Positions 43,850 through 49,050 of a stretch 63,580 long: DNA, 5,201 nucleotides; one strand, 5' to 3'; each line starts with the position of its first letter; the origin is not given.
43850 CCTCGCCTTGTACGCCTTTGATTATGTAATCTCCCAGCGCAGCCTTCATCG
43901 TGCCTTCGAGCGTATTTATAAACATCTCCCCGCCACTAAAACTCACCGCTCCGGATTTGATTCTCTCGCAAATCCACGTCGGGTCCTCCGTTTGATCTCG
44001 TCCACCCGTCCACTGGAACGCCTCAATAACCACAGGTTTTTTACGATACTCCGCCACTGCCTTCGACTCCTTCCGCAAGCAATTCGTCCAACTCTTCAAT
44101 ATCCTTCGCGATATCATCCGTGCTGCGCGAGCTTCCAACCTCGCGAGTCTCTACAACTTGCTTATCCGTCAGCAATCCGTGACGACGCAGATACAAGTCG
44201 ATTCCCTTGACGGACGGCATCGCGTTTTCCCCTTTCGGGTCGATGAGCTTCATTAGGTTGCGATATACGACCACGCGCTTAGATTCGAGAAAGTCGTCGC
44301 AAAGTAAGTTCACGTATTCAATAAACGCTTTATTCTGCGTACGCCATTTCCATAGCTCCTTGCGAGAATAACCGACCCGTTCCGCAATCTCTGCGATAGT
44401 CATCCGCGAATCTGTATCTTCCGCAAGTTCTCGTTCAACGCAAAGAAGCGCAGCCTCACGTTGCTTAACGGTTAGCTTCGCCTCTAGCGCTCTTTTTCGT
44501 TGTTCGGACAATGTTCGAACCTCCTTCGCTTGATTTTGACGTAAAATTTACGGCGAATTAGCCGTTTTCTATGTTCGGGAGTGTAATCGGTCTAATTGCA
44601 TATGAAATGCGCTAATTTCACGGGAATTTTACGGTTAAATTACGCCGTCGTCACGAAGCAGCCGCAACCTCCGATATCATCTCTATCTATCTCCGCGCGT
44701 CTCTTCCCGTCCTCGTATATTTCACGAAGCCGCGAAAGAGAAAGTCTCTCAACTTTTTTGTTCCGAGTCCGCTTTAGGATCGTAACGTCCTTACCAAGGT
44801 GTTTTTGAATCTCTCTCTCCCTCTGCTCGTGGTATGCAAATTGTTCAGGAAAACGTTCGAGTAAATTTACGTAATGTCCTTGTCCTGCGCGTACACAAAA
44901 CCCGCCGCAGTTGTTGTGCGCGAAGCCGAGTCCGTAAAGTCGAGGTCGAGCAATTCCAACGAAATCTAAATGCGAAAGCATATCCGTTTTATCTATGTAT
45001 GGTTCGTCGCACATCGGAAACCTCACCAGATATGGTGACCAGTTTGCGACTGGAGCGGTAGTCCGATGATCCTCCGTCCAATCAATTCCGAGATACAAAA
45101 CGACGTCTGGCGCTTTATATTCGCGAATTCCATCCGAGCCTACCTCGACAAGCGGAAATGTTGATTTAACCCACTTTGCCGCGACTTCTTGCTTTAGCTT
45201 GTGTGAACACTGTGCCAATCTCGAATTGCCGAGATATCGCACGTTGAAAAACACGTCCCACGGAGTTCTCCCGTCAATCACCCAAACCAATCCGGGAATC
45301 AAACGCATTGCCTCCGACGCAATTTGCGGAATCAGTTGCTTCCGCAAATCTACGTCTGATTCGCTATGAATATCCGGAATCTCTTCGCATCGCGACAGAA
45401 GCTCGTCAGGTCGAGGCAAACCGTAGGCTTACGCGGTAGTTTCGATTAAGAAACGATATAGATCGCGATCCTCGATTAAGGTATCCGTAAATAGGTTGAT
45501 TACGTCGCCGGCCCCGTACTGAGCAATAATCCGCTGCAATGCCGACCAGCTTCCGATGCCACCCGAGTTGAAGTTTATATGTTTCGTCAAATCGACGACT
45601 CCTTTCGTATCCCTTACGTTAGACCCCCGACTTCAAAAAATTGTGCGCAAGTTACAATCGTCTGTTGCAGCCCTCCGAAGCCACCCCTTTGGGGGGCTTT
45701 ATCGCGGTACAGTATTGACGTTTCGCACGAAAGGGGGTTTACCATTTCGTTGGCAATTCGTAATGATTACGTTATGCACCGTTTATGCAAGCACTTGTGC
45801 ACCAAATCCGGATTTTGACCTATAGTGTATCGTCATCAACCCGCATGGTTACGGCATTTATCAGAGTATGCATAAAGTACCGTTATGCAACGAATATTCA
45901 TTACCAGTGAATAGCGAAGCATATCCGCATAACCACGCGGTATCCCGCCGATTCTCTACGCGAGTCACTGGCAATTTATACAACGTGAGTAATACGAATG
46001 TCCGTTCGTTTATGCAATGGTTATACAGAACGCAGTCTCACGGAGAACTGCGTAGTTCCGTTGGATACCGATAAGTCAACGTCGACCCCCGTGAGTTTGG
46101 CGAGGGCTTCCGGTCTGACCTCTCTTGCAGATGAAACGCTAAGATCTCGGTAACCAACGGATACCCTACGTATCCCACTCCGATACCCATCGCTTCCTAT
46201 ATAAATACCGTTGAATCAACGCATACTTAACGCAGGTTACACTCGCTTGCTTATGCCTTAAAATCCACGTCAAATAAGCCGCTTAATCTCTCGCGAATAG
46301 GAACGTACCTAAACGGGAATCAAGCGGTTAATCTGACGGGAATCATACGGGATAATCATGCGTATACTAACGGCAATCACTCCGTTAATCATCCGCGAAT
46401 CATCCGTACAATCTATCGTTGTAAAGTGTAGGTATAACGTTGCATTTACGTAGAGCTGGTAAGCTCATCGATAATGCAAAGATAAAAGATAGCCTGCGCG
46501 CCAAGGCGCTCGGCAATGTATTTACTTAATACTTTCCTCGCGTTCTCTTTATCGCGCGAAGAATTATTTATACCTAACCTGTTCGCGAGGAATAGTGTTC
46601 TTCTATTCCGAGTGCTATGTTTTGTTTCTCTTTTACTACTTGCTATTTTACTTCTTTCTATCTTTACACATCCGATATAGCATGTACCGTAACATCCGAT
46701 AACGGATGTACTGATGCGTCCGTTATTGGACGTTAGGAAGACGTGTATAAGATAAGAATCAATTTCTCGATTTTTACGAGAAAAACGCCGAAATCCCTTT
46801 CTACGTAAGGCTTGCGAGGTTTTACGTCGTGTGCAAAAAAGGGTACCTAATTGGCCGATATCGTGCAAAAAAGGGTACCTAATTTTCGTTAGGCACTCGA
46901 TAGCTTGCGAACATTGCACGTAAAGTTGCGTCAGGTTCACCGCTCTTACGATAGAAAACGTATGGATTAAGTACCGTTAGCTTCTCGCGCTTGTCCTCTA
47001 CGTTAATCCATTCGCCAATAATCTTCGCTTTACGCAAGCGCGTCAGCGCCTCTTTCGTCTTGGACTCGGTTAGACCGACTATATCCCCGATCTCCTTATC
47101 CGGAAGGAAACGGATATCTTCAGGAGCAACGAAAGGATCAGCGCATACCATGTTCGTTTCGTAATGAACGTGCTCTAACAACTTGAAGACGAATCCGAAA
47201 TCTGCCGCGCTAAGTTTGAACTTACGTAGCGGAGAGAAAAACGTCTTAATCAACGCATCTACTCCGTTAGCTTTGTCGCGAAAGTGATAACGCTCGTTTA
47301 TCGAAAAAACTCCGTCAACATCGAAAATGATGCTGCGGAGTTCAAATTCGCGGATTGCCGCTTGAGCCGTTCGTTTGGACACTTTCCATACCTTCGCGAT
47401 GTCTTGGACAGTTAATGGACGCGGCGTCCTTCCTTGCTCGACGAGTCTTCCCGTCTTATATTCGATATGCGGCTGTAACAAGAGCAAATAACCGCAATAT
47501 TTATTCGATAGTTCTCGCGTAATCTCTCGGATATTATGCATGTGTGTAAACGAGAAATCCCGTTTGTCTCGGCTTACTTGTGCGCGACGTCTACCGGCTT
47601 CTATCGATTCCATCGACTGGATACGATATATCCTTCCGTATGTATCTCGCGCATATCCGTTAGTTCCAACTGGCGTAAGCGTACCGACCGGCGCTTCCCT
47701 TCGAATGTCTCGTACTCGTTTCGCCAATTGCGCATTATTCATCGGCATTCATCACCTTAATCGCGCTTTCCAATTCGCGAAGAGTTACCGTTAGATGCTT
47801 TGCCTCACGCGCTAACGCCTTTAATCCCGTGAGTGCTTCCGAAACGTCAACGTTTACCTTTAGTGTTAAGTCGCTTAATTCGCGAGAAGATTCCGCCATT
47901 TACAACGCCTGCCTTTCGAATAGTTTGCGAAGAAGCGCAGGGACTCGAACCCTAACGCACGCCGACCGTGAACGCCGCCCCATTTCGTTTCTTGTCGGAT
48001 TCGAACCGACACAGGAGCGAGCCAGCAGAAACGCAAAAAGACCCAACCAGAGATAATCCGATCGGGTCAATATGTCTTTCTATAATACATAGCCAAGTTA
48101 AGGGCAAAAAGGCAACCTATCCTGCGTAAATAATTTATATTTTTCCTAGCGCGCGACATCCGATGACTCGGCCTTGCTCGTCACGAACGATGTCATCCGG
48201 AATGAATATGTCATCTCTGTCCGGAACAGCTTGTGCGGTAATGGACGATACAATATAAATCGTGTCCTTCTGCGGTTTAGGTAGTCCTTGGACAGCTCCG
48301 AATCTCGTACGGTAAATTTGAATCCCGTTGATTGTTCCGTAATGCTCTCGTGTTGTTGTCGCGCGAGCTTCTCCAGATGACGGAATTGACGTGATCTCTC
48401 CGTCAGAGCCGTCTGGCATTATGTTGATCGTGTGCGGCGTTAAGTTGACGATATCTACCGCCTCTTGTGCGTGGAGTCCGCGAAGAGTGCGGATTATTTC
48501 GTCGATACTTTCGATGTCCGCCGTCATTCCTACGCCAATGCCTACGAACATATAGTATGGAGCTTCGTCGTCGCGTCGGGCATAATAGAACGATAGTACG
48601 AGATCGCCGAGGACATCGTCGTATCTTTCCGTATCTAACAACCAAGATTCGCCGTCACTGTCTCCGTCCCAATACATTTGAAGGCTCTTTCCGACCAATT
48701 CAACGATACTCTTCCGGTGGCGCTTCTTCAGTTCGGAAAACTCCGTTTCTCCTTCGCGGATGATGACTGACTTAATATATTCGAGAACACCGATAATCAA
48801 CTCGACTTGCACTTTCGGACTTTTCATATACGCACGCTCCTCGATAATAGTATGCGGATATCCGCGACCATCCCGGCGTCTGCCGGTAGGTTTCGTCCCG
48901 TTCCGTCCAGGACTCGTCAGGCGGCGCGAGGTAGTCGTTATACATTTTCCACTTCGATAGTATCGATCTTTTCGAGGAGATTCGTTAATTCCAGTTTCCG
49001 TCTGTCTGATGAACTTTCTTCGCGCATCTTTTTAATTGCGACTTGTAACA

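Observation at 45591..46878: A 1.3-kb ORF-poor hub containing at least five families of short repeats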

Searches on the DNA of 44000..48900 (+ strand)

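Call 13: search_dna_similar(query=window:44000-48900:+, collection=phages, mode=distant, max_rows=30)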
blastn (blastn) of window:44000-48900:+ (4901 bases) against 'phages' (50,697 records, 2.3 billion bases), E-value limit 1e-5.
Records with a match: 5; places in all: 5; records where one place covers at least 80% of the query: 0.
Best place of each record, by identity: 60-80% 5.
By first word of the organism name: Bacillus 2; Paenibacillus 2; Psychrobacillus 1.
By host as written in the record: Bacillus megaterium Km Sp- 2; Paenibacillus larvae 2; Psychrobacillus psychrodurans 1.
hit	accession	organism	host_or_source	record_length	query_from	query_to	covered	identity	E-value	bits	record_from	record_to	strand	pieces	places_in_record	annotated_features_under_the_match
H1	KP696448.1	Bacillus phage Stills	Bacillus megaterium Km Sp-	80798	876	1108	5%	66.7%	5e-7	64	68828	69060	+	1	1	tRNA methyltransferase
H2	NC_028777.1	Bacillus phage Stills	Bacillus megaterium Km Sp-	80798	876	1108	5%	66.7%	5e-7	64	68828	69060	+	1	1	phosphoadenosine phosphosulfate reductase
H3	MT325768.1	Psychrobacillus phage Perkons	Psychrobacillus psychrodurans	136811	876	1096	5%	70.3%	8e-17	97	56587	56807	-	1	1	hypothetical protein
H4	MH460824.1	Paenibacillus phage Unity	Paenibacillus larvae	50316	4218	4425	4%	68.3%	2e-11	79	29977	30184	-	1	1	hypothetical protein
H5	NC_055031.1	Paenibacillus phage Unity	Paenibacillus larvae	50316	4218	4425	4%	68.3%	2e-11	79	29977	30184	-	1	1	hypothetical protein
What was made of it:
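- Tried and rejected: blastn of the hub against deposited phages: only coding flanks matched (call 13).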

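Call 90: search_rna_families(source=window, start=45400, end=47000, threshold=evalue, max_evalue=1)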
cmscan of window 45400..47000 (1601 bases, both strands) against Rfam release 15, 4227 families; matches with E-value up to 1: 0.
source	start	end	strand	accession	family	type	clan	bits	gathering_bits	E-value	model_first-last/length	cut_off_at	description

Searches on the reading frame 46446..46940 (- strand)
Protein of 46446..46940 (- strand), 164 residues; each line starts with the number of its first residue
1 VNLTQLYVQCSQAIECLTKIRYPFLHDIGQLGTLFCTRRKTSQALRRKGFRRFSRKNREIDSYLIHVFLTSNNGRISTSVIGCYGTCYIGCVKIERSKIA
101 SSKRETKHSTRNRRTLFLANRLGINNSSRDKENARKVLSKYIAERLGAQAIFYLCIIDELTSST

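Call 8: search_protein_families(library=pfam, proteins=[window:46446-46940:-], max_evalue=0.01)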
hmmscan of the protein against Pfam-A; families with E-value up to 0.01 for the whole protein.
window:46446-46940:- (164 aa): 0 families

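Call 9: search_protein_families(library=phrogs, proteins=[window:46446-46940:-], max_evalue=0.01)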
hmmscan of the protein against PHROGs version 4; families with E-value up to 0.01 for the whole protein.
window:46446-46940:- (164 aa): 0 families
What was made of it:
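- Checked: The only long ORF (46446-46940, minus strand, 164 aa) has no family hit (calls 8, 9).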
